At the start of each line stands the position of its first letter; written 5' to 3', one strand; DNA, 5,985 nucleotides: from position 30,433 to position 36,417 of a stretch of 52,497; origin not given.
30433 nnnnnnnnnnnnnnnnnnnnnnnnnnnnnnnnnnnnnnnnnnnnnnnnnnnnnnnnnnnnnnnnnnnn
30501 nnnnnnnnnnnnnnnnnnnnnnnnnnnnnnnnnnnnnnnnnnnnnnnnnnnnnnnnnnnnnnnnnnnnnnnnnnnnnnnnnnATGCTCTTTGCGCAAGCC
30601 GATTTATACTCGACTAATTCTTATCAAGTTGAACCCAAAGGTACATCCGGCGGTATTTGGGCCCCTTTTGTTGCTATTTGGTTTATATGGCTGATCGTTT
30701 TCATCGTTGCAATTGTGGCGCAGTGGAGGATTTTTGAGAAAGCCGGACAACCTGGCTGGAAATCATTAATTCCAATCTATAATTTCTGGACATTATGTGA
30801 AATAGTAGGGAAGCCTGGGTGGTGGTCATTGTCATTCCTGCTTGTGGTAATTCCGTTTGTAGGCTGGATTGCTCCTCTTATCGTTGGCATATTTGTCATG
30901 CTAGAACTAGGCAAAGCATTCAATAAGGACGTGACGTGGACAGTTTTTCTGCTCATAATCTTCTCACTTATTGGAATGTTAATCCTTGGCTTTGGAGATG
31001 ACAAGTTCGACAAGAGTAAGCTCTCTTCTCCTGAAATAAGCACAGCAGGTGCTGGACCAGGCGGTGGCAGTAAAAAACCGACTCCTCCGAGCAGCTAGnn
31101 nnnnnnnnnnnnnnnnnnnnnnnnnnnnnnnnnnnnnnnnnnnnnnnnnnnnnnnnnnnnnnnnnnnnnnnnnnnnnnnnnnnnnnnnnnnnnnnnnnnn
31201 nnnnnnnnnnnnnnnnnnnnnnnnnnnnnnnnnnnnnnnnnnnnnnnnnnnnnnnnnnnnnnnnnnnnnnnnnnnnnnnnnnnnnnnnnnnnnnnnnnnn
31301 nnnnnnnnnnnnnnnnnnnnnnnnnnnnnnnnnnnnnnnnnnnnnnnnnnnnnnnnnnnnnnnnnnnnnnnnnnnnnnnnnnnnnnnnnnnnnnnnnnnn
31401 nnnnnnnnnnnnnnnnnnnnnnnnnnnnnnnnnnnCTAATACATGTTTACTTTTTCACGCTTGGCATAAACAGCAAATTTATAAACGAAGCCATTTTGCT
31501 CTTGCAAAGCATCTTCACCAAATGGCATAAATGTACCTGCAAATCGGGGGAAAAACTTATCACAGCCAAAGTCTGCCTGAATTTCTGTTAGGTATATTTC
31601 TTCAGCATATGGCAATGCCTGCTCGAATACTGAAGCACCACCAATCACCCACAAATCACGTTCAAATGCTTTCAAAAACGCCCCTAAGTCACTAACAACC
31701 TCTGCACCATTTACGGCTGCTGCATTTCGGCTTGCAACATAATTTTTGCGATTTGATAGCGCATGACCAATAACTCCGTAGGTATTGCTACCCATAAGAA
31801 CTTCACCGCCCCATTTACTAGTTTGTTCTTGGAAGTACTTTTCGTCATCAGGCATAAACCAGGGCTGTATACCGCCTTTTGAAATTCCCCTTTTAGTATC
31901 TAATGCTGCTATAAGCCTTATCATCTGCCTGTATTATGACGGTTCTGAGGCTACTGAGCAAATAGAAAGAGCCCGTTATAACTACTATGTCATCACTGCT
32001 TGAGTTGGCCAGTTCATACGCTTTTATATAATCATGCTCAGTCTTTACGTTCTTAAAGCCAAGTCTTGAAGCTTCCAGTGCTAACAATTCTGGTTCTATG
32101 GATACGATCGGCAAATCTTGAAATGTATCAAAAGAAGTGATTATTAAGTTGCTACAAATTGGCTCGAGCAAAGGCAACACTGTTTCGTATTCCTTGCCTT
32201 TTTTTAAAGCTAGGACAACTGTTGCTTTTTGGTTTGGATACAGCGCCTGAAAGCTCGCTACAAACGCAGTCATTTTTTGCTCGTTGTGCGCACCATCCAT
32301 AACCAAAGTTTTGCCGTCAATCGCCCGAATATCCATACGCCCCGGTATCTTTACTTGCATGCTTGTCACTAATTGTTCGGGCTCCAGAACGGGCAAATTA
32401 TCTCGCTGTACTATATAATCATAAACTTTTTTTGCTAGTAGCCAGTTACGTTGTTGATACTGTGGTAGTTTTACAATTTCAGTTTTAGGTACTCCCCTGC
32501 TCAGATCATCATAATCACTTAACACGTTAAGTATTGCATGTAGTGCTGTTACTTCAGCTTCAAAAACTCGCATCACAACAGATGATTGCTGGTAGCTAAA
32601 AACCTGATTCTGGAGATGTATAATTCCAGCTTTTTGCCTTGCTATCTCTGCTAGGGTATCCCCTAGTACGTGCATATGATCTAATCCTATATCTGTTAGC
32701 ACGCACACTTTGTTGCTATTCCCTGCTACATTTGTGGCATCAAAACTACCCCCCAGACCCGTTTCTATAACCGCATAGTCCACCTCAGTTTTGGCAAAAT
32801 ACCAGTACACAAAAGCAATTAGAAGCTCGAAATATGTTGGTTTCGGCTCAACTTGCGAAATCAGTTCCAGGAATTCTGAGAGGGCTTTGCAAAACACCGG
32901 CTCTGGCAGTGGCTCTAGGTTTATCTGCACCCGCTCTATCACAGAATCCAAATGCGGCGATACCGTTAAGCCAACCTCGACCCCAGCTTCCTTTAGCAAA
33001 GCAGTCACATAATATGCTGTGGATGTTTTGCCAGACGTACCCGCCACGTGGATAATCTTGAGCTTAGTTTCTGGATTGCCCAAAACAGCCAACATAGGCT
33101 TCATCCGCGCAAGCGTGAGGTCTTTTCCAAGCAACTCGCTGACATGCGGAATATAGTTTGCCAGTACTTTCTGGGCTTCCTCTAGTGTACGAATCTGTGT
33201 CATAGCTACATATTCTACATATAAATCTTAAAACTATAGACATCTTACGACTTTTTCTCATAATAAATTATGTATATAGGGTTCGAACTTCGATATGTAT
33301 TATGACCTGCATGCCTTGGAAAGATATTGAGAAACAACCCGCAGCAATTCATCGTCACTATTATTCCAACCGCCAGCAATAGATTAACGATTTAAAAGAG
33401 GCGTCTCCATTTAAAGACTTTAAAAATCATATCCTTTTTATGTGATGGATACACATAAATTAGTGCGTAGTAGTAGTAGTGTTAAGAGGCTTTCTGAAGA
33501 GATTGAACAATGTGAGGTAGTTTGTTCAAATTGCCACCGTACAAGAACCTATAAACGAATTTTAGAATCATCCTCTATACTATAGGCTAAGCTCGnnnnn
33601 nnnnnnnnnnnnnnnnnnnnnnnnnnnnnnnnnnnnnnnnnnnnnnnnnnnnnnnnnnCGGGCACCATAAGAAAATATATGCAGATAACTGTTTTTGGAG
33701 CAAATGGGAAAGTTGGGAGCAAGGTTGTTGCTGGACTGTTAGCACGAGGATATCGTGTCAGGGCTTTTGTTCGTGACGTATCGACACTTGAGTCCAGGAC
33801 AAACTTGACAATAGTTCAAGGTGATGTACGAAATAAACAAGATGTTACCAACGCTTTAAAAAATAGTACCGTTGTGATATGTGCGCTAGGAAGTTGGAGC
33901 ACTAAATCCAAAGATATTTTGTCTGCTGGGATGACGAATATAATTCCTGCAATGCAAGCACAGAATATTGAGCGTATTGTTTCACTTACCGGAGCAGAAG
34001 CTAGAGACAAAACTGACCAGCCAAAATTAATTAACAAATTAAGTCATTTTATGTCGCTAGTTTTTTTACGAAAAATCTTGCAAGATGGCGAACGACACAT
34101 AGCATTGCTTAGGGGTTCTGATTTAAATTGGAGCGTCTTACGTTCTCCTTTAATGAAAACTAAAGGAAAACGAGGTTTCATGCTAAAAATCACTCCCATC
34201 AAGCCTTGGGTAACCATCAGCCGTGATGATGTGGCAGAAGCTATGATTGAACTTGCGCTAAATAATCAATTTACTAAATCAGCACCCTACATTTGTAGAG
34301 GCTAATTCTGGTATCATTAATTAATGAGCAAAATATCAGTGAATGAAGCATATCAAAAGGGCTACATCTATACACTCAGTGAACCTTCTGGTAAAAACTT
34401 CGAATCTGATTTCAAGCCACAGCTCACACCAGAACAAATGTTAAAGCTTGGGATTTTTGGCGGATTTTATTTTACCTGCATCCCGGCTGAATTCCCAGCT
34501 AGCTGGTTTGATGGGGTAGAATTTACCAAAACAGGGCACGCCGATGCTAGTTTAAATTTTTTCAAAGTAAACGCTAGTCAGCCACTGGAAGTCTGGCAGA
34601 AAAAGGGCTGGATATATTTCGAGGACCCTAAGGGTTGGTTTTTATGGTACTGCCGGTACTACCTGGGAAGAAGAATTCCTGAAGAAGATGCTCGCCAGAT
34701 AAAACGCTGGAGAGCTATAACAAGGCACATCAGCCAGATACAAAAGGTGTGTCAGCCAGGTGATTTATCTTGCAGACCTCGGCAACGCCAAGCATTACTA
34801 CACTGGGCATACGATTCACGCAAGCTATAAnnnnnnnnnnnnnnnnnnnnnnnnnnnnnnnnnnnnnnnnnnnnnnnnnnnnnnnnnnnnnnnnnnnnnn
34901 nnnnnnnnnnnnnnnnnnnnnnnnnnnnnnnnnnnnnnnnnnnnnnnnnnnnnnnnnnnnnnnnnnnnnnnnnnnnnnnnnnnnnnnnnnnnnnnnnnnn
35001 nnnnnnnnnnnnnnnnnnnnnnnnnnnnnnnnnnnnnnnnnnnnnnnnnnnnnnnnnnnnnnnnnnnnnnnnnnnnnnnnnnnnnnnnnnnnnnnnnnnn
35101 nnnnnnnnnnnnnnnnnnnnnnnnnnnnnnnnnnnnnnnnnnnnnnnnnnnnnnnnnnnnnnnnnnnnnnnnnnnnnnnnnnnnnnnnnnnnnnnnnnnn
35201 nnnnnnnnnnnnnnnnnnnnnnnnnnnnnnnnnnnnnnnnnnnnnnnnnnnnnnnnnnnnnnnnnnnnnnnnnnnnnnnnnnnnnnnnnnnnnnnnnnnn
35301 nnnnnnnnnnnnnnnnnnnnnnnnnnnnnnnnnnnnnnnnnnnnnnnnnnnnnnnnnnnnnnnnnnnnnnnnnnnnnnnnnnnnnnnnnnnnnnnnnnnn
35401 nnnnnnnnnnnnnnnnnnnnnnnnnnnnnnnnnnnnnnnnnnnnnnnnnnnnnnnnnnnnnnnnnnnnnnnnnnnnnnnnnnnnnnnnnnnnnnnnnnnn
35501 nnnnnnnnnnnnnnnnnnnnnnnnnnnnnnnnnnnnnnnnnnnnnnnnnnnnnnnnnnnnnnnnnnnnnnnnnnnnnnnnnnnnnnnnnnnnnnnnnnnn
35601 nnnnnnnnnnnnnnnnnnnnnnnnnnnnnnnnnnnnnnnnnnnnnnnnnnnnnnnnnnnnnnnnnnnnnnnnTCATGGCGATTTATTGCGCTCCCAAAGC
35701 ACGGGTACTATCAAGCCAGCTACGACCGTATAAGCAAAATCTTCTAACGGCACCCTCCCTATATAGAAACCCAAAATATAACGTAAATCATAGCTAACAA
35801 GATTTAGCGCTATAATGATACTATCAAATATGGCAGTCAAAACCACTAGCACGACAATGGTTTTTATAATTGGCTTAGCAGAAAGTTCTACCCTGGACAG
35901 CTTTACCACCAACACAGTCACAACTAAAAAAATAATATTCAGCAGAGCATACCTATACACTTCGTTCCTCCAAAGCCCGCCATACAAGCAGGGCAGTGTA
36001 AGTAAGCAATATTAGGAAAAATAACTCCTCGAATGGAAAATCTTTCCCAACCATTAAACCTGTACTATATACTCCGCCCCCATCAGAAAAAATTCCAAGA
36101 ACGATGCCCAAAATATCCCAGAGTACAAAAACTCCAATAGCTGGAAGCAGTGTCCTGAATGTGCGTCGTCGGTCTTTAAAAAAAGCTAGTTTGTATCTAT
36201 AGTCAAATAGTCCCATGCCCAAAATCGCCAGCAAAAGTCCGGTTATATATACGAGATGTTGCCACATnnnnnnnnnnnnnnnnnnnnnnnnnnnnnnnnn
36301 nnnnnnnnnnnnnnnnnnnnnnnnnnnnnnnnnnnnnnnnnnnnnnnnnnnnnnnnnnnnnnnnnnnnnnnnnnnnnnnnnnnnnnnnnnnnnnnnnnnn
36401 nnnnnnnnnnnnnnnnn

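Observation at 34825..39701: Complete C50 carotenoid operon (crtE-crtB-crtI-crtYe-crtYf-crtEb) in a CPR-type genome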

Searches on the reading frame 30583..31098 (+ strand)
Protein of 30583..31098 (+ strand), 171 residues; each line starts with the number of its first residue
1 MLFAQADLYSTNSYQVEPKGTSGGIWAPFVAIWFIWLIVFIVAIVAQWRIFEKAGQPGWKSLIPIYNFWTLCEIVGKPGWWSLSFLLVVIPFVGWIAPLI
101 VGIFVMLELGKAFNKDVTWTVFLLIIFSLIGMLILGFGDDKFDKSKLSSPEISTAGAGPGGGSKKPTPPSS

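Call 19: search_protein_families(library=pfam, proteins=[window:30583-31098:+], max_evalue=0.0001)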
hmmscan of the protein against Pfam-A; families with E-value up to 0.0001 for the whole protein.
window:30583-31098:+ (171 aa): 1 family
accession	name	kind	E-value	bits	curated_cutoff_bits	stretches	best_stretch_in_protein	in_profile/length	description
PF18936.5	DUF5684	-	2.6e-18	66.8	27.4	1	59-142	1-78/81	Family of unknown function (DUF5684)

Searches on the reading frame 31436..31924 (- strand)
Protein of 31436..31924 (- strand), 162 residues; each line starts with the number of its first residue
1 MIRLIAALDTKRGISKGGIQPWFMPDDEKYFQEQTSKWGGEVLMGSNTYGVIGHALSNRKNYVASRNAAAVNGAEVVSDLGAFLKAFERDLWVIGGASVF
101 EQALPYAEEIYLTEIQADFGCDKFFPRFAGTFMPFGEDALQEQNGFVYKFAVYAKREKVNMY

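Call 19: search_protein_families(library=pfam, proteins=[window:31436-31924:-], max_evalue=0.0001)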
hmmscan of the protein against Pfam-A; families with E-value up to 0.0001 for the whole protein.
window:31436-31924:- (162 aa): 1 family
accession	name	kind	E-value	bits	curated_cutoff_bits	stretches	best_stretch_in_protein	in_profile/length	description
PF00186.24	DHFR_1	-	1e-31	110.3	25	1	1-154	1-158/159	Dihydrofolate reductase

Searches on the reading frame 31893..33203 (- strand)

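Call 19: search_protein_families(library=pfam, proteins=[window:31893-33203:-], max_evalue=0.0001)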
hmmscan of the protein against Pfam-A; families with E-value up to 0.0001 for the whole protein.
window:31893-33203:- (436 aa): 2 families
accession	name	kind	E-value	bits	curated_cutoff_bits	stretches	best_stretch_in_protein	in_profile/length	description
PF02875.26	Mur_ligase_C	-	2.3e-11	45.1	28.4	1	288-413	1-127/127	Mur ligase, glutamate ligase domain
PF08245.18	Mur_ligase_M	-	2.7e-08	34.4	24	1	53-198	1-113/200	Mur ligase middle domain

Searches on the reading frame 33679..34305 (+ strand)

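Call 19: search_protein_families(library=pfam, proteins=[window:33679-34305:+], max_evalue=0.0001)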
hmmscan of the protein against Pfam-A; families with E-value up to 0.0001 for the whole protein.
window:33679-34305:+ (208 aa): 4 families
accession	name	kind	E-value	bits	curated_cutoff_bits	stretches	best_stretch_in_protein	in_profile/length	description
PF13460.12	NAD_binding_10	-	9.7e-35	120.5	27.2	1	7-194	1-182/184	NAD(P)H-binding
PF05368.20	NmrA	-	3.8e-15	56.7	27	1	2-113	4-115/298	NmrA-like family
PF01370.27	Epimerase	-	2.6e-10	40.6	20.9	1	3-111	1-121/240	NAD dependent epimerase/dehydratase family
PF01073.25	3Beta_HSD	-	2.9e-06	27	22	1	5-101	2-112/280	3-beta hydroxysteroid dehydrogenase/isomerase family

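Call 68: search_protein_families(library=ncbifam, proteins=[window:33679-34305:+], max_evalue=0.001)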
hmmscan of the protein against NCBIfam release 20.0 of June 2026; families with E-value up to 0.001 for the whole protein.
window:33679-34305:+ (208 aa): 8 families
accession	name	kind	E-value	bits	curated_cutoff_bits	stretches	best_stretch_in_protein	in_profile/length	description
TIGR03466.1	HpnA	hypoth_equivalog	2e-09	36.8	367.65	1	3-102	3-110/327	hopanoid-associated sugar epimerase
NF042422.1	oxyalk_red_OleD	equivalog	3.9e-08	33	580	1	1-103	1-108/329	2-alkyl-3-oxoalkanoate reductase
NF042423.1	oxyalk_red_Shew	equivalog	6e-08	32.1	580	1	3-102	11-115/331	2-alkyl-3-oxoalkanoate reductase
NF052578.1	StrlDmthSdmBMthl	equivalog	2e-07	31.1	600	1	2-64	2-66/328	sterol demethylase protein SdmB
NF004520.0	PRK05865.1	equivalog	2.8e-07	28.8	1509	1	1-155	1-124/854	sugar epimerase family protein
TIGR04180.1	EDH_00030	hypoth_equivalog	3.8e-07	29.5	475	1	4-104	2-120/297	NAD-dependent 4,6-dehydratase LegB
NF058621.1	DiazavRedAvaA7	equivalog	7.9e-07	29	400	1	1-108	1-117/304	3-diazoavenalumate denitrifying reductase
NF006119.0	PRK08264.1-5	subfamily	0.00026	20.5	249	1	3-94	9-101/233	SDR family oxidoreductase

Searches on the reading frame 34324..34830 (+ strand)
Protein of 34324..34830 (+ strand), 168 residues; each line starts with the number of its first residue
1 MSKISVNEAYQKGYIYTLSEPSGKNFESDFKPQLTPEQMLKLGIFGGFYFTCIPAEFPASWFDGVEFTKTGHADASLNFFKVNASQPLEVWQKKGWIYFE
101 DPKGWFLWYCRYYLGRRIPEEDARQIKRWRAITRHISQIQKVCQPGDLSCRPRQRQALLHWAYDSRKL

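Call 19: search_protein_families(library=pfam, proteins=[window:34324-34830:+], max_evalue=0.0001)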
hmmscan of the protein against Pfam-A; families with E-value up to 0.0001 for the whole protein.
window:34324-34830:+ (168 aa): 0 families

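Call 68: search_protein_families(library=ncbifam, proteins=[window:34324-34830:+], max_evalue=0.001)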
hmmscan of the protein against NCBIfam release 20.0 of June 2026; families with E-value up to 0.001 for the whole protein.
window:34324-34830:+ (168 aa): 0 families

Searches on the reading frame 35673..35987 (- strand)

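Call 3: search_protein_families(library=pfam, proteins=[window:35673-35987:-], max_evalue=0.01)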
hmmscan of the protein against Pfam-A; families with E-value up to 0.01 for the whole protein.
window:35673-35987:- (104 aa): 1 family
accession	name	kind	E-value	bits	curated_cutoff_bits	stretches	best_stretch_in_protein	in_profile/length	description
PF18916.5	Lycopene_cyc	-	2.5e-08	34.8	27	1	13-99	4-90/92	Lycopene cyclase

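Call 4: search_protein_families(library=ncbifam, proteins=[window:35673-35987:-], max_evalue=0.01)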
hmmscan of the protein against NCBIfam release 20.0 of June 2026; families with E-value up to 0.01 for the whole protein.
window:35673-35987:- (104 aa): 1 family
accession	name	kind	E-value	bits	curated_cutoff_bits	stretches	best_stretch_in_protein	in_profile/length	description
TIGR03462.1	CarR_dom_SF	subfamily_domain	4.1e-11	43.2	39.4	1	13-98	3-88/89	lycopene cyclase domain-containing protein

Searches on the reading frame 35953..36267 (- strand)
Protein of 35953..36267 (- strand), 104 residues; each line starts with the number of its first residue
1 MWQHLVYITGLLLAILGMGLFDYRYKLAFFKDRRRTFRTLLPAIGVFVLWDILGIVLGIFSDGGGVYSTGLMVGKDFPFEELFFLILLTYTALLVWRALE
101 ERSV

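Call 3: search_protein_families(library=pfam, proteins=[window:35953-36267:-], max_evalue=0.01)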
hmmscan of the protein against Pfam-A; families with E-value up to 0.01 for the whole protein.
window:35953-36267:- (104 aa): 0 families

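Call 4: search_protein_families(library=ncbifam, proteins=[window:35953-36267:-], max_evalue=0.01)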
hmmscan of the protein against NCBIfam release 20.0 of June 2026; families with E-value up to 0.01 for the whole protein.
window:35953-36267:- (104 aa): 1 family
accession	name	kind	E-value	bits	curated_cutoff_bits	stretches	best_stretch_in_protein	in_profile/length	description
TIGR03462.1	CarR_dom_SF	subfamily_domain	1.2e-11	45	39.4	1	7-95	3-88/89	lycopene cyclase domain-containing protein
